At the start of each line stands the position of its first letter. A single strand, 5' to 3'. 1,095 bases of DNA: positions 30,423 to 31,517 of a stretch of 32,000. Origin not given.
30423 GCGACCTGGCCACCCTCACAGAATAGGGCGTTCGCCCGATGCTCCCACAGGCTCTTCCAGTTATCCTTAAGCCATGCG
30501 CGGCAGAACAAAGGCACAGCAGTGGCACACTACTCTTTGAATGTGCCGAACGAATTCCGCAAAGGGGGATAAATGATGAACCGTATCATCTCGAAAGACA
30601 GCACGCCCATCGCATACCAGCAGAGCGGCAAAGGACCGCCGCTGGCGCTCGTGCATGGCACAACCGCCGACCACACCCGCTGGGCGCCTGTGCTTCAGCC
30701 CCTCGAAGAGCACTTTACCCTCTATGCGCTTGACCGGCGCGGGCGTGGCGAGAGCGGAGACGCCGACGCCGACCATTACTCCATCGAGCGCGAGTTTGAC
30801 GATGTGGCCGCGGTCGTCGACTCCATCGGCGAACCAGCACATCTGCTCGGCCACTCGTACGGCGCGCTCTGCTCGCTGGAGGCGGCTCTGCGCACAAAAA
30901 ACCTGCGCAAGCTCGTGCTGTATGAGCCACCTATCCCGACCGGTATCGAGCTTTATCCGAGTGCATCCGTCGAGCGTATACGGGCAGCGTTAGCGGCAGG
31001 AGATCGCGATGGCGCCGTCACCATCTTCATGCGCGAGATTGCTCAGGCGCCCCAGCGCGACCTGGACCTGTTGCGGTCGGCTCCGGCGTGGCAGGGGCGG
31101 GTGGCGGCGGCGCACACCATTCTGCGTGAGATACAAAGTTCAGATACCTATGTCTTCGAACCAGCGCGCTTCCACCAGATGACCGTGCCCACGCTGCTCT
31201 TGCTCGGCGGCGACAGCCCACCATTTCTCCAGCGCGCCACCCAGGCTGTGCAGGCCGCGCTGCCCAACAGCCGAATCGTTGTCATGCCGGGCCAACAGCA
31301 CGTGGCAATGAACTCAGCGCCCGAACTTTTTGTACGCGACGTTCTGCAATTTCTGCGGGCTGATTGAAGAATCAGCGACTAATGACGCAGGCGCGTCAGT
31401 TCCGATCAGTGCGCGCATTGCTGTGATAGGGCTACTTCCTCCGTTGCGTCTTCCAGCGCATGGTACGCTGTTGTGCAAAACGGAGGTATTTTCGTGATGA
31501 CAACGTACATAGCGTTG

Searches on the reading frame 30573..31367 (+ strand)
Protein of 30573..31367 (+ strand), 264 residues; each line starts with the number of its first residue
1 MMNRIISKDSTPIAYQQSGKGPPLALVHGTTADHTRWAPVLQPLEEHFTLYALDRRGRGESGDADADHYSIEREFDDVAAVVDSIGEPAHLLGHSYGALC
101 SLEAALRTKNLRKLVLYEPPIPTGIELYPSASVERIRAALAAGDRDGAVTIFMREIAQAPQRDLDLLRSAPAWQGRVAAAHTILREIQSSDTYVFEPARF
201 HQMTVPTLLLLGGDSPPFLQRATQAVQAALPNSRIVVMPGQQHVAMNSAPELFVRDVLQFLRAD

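Call 80: search_protein_families(library=pfam, proteins=[window:30573-31367:+], max_evalue=0.001)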
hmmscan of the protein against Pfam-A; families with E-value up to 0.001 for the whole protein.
window:30573-31367:+ (264 aa): 4 families
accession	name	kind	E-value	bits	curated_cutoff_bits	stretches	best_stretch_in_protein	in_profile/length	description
PF12697.13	Abhydrolase_6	-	3.7e-24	87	26.3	1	26-255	3-216/217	Alpha/beta hydrolase family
PF00561.26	Abhydrolase_1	-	1.8e-15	57.7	25.8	1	22-245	1-240/245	alpha/beta hydrolase fold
PF12146.15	Hydrolase_4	-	5.7e-14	52.4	27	1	25-246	8-235/239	Serine aminopeptidase, S33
PF12057.13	BAG6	-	0.00019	21.7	25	1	63-119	29-85/115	BCL2-associated athanogene 6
